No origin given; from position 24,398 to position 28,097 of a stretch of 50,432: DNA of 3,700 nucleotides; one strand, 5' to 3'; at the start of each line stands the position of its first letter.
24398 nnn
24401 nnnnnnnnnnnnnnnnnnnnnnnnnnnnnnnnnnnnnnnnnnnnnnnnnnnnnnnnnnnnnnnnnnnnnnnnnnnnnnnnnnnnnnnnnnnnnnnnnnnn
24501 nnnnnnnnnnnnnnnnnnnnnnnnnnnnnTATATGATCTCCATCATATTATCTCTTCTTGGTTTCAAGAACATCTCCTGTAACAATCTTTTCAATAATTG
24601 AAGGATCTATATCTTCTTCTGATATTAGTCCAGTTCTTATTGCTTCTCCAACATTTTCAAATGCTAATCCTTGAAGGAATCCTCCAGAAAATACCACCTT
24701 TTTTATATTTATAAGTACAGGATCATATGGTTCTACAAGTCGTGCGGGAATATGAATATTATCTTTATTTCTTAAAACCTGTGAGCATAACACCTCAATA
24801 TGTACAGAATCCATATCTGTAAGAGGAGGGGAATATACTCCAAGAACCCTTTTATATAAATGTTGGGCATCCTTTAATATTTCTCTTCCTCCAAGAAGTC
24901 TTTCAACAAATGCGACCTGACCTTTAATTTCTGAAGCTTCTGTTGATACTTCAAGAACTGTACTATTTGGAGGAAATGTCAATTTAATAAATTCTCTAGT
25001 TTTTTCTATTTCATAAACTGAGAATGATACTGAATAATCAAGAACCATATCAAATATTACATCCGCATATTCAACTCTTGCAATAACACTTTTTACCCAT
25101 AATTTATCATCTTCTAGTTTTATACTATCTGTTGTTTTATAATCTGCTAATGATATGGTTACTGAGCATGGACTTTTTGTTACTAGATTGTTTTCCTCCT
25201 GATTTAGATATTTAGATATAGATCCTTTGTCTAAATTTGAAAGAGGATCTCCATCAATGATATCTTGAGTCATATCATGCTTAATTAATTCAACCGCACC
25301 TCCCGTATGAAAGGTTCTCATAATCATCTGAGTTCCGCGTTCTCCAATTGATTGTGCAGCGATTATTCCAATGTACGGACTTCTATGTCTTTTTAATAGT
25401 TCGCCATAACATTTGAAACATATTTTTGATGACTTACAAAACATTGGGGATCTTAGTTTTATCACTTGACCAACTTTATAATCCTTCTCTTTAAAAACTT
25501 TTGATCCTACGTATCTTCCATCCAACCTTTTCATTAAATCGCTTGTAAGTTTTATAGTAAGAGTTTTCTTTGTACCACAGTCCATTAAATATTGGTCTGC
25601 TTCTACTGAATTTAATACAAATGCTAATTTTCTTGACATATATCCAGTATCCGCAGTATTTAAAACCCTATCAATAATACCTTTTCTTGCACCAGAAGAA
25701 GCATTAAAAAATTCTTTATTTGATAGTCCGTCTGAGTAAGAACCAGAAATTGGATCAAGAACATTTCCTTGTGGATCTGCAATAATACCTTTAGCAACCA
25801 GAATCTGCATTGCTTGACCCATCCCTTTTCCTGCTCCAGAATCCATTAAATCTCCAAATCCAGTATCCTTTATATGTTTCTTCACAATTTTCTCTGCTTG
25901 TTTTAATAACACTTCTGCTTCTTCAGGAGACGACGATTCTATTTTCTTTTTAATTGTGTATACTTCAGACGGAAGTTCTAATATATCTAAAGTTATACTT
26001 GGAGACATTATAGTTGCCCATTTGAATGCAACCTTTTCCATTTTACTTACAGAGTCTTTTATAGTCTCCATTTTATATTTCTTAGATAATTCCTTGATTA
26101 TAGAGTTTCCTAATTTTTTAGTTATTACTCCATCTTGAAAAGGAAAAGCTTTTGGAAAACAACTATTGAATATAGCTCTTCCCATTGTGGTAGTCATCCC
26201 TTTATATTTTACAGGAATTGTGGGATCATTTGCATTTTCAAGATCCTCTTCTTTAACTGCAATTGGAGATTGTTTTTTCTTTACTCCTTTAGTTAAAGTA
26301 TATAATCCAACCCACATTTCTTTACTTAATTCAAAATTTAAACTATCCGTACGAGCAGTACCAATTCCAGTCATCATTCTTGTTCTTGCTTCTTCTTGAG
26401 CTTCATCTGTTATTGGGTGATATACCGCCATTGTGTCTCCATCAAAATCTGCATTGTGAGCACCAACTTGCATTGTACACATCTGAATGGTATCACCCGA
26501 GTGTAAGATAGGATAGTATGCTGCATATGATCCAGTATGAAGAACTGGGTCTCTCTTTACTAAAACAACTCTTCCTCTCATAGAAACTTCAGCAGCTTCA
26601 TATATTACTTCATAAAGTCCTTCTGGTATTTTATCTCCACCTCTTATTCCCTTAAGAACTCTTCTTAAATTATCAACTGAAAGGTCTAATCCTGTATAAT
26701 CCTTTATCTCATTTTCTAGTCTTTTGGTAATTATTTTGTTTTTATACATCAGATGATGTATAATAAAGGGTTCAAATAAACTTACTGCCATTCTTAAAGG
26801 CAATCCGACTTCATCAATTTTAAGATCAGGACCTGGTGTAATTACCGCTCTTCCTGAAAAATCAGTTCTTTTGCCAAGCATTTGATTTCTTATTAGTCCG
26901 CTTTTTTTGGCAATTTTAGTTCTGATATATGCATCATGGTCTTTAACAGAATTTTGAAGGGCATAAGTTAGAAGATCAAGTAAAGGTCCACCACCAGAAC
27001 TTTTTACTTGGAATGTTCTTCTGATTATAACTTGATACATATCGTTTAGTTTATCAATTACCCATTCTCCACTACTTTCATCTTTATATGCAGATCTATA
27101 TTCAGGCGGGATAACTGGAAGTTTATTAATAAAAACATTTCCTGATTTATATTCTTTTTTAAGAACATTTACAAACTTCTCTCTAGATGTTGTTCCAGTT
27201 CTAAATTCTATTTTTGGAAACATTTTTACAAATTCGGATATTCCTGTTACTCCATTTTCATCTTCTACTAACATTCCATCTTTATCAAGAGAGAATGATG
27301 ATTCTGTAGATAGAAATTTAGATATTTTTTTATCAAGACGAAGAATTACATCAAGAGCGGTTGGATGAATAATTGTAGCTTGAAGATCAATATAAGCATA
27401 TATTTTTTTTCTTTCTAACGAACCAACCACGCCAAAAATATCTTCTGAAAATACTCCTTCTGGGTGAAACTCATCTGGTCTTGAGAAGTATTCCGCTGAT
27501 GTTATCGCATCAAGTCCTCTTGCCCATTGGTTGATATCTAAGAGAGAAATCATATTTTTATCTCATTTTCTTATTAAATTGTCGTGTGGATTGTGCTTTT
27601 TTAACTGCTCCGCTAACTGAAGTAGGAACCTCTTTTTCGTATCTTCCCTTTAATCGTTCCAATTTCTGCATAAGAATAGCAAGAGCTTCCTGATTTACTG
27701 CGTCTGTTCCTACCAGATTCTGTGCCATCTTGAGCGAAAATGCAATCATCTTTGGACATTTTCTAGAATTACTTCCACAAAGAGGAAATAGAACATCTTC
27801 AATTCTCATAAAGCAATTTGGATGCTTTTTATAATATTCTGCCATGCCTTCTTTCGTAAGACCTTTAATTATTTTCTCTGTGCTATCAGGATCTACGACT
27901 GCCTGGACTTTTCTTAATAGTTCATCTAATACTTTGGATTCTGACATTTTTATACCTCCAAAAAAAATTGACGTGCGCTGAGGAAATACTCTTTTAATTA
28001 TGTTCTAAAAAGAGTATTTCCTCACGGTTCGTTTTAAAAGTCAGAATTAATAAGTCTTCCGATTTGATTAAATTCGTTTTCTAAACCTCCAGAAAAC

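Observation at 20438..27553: Complete, unsplit bacterial-type RNAP beta' and beta genes in reversed (beta'-beta) order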

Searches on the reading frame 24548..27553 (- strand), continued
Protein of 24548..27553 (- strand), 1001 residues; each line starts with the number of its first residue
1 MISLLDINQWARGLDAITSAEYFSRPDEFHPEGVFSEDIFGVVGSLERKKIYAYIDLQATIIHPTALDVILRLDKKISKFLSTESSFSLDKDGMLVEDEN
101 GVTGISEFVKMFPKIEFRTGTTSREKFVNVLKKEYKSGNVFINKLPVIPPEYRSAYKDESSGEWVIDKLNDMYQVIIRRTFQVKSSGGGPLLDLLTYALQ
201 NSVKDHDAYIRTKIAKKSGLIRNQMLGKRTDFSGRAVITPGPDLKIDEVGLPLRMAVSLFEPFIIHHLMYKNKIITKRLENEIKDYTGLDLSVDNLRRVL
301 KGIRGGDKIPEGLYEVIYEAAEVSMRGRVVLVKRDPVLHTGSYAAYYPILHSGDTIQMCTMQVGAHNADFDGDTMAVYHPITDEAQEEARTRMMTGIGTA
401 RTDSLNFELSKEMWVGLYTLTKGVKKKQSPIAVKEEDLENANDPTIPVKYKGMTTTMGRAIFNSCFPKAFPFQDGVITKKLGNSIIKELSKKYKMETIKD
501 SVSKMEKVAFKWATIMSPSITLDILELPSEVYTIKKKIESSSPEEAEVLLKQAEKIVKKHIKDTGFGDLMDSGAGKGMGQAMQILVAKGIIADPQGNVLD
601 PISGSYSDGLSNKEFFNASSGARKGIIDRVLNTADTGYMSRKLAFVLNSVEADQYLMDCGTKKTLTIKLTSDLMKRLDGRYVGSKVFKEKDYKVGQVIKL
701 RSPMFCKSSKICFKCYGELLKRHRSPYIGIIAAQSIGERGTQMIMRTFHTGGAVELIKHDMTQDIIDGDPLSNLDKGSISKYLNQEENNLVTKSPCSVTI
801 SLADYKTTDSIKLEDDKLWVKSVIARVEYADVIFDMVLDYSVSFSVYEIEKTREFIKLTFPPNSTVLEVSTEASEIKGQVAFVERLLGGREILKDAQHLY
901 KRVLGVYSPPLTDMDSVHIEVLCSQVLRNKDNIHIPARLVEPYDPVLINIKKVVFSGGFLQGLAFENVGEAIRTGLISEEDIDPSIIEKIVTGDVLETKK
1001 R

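Call 43: search_protein_representatives(protein=window:24548-27553:-)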
Query: 1001 residues. Proteins with E-value up to 0.001 (for the whole library): 13166; up to 1e-10: 6283; up to 1e-30: 1072. The best 150 are listed.
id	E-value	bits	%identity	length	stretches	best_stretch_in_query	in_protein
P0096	0.0e+00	1196.3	54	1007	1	1-996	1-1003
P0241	0.0e+00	1021.1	59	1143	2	1-747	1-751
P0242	2.6e-264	896.2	42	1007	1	1-994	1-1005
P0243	4.8e-258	875.5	50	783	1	1-776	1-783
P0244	3.7e-254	862.6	44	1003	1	1-994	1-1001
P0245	6.5e-252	855.2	42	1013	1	3-995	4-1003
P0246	2.0e-241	820.5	51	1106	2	1-747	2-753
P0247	9.3e-215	732.2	39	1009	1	2-994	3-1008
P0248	3.2e-211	720.5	52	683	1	365-1000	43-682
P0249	3.3e-205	700.6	39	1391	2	2-747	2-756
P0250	8.0e-194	662.9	38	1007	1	1-992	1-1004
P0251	6.6e-193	659.9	38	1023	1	1-994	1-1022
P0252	4.3e-192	657.2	43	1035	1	2-750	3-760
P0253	3.4e-172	591.3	35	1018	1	1-994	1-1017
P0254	1.8e-141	489.7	32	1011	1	3-979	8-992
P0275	2.4e-104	366.8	33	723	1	291-1001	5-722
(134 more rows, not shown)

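Call 49: search_protein_families(library=phrogs, proteins=[L020:1116-2180:+, L020:2897-5470:+, L020:5470-7176:+, L020:7169-7855:+, L020:8400-9353:+, L020:16122-16985:+, L020:16982-17686:+, L020:18062-18811:+, L020:18892-19623:+, L020:20571-21512:+], max_evalue=0.001)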
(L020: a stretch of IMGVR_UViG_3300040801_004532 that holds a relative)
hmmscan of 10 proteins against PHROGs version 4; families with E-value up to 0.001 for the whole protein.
L020:1116-2180:+ (354 aa): 3 families
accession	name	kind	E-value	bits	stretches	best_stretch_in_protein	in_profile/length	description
phrog_1802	-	other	2.4e-07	31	1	8-329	40-373/556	radical SAM domain-containing protein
phrog_13987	-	other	3.9e-05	24.1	1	12-120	15-111/274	radical SAM domain-containing protein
phrog_21308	-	other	0.00017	20.9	1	7-108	408-501/735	radical SAM domain-containing protein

L020:2897-5470:+ (857 aa): 0 families

L020:5470-7176:+ (568 aa): 0 families

L020:7169-7855:+ (228 aa): 1 family
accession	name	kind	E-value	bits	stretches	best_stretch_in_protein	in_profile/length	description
phrog_19840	-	unknown function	2.3e-08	34.8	1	4-139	123-259/367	-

L020:8400-9353:+ (317 aa): 2 families
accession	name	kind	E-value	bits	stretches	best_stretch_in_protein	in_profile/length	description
phrog_19840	-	unknown function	9.3e-08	32.8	1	22-117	124-226/367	-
phrog_15670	-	unknown function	0.00089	19.8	0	24-86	24-84/228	-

L020:16122-16985:+ (287 aa): 1 family
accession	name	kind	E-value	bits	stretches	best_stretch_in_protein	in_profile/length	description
phrog_28437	-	unknown function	2e-08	34.7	1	46-271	43-235/239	-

L020:16982-17686:+ (234 aa): 0 families

L020:18062-18811:+ (249 aa): 0 families

L020:18892-19623:+ (243 aa): 1 family
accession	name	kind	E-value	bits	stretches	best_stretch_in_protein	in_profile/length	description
phrog_21037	-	unknown function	3.6e-06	27.5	1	15-196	25-217/257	-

L020:20571-21512:+ (313 aa): 0 families

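Call 73: search_solved_structures(query=A1, max_evalue=0.001, show_alignments=0)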
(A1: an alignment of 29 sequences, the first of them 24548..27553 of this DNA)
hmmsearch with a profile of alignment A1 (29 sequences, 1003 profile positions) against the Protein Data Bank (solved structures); distinct sequences matched with E-value up to 0.001: 134 (the best 60 are shown).
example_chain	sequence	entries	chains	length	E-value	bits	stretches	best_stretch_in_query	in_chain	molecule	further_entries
8dy7_D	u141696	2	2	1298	5.6e-98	332.4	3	454-758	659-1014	DNA-directed RNA polymerase subunit beta'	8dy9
8k60_D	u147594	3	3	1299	7.7e-98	331.9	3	454-758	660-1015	DNA-directed RNA polymerase subunit beta'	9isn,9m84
7vpd_D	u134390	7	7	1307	8e-98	331.9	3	454-758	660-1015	DNA-directed RNA polymerase subunit beta'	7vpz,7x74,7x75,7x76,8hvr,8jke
5uh5_D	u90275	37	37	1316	1.4e-97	331.1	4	454-670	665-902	DNA-directed RNA polymerase subunit beta'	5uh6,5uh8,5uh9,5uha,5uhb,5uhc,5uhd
5zx2_D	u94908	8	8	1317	1.4e-97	331.1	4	454-670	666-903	DNA-directed RNA polymerase subunit beta'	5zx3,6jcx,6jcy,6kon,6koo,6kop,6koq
10mi_D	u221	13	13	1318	1.4e-97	331.1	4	454-670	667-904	DNA-directed RNA polymerase subunit beta'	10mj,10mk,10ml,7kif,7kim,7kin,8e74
7q4u_D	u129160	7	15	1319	1.4e-97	331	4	454-670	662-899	DNA-directed RNA polymerase subunit beta'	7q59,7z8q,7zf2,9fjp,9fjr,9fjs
7pp4_d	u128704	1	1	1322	1.4e-97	331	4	454-670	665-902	DNA-directed RNA polymerase subunit beta'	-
6bzo_D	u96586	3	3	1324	1.5e-97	331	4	454-670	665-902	DNA-directed RNA polymerase subunit beta'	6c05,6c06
6c04_D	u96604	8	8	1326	1.5e-97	331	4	454-670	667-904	DNA-directed RNA polymerase subunit beta'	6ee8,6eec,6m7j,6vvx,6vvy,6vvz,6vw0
9m9d_D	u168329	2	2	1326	1.5e-97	331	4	454-670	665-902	DNA-directed RNA polymerase subunit beta'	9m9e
9m98_D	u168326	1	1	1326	1.5e-97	331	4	454-670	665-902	DNA-directed RNA polymerase subunit beta'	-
9e7v_D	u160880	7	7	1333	1.5e-97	330.9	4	454-670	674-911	DNA-directed RNA polymerase subunit beta'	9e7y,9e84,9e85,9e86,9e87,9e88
5vi5_D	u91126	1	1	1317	1.8e-97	330.7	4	453-670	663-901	DNA-directed RNA polymerase subunit beta'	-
6edt_D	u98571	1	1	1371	2e-97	330.6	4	454-670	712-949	DNA-directed RNA polymerase subunit beta'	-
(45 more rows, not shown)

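Call 115: search_protein_families(library=phrogs, proteins=[L020:10001-12667:+, L020:12664-15663:+, L012:10001-12700:+, L012:12780-15983:+], max_evalue=0.00001)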
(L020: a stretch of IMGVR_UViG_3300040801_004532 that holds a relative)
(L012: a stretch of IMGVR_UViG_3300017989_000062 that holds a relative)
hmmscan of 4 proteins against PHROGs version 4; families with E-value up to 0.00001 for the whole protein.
L020:10001-12667:+ (888 aa): 5 families
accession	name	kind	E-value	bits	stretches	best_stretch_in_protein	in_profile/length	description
phrog_25354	-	unknown function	1.1e-106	358.9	3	163-457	214-519/1216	-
phrog_3015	-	DNA, RNA and nucleotide metabolism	1.7e-37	130.2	1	560-753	180-378/653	RNA polymerase beta subunit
phrog_2987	-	DNA, RNA and nucleotide metabolism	1.1e-35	124.2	1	27-408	35-439/478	RNA polymerase beta subunit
phrog_2962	-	DNA, RNA and nucleotide metabolism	2.1e-25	90.3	1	573-752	244-420/433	RNA polymerase beta subunit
phrog_2986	-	DNA, RNA and nucleotide metabolism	5.4e-23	82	1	70-281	53-255/539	RNA polymerase beta subunit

L020:12664-15663:+ (999 aa): 4 families
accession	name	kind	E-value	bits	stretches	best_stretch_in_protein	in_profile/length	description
phrog_24349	-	unknown function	1.9e-92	311.4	3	710-956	906-1100/1191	-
phrog_3295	-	DNA, RNA and nucleotide metabolism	2.4e-44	152.9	2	658-898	331-575/698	RNA polymerase beta subunit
phrog_14872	-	DNA, RNA and nucleotide metabolism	2.3e-27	96.2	1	317-793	897-1393/1393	RNA polymerase beta subunit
phrog_3148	-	DNA, RNA and nucleotide metabolism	4.4e-27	95.1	1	290-793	919-1422/1424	RNA polymerase beta subunit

L012:10001-12700:+ (899 aa): 5 families
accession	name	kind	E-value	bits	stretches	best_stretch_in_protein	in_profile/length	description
phrog_25354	-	unknown function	6.9e-96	323.1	3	252-445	318-507/1216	-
phrog_3015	-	DNA, RNA and nucleotide metabolism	2.8e-38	132.8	1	568-769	174-382/653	RNA polymerase beta subunit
phrog_2987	-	DNA, RNA and nucleotide metabolism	3.1e-38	132.7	1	26-408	34-438/478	RNA polymerase beta subunit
phrog_2962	-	DNA, RNA and nucleotide metabolism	5.5e-21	75.8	1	552-768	213-424/433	RNA polymerase beta subunit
phrog_2986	-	DNA, RNA and nucleotide metabolism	6.8e-19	68.4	1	71-281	54-254/539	RNA polymerase beta subunit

L012:12780-15983:+ (1067 aa): 4 families
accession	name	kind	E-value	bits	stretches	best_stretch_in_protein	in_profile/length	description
phrog_24349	-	unknown function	1.2e-90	305.4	3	761-1011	904-1102/1191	-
phrog_3295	-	DNA, RNA and nucleotide metabolism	4.9e-39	135.3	2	748-876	367-494/698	RNA polymerase beta subunit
phrog_3148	-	DNA, RNA and nucleotide metabolism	4.9e-25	88.3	1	342-608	922-1204/1424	RNA polymerase beta subunit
phrog_18919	-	DNA, RNA and nucleotide metabolism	9.2e-06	26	0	543-647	130-233/394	RNA polymerase beta subunit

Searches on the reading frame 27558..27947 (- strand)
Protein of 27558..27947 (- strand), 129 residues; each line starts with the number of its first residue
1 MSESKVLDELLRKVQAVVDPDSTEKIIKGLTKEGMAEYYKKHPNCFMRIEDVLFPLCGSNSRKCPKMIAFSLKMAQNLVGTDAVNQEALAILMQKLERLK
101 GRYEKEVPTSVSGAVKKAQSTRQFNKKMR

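Call 3: search_protein_families(library=pfam, proteins=[window:27558-27947:-], max_evalue=0.01)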
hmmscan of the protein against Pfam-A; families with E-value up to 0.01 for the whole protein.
window:27558-27947:- (129 aa): 1 family
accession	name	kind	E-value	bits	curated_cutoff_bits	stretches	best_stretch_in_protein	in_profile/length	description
PF16213.11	DCB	-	1.5e-06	28.6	25.6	1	23-99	32-106/177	Mon2/Sec7/BIG1-like, dimerisation and cyclophilin-binding domain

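Call 6: search_protein_families(library=phrogs, proteins=[window:27558-27947:-], max_evalue=0.001)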
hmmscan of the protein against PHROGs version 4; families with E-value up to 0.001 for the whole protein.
window:27558-27947:- (129 aa): 0 families
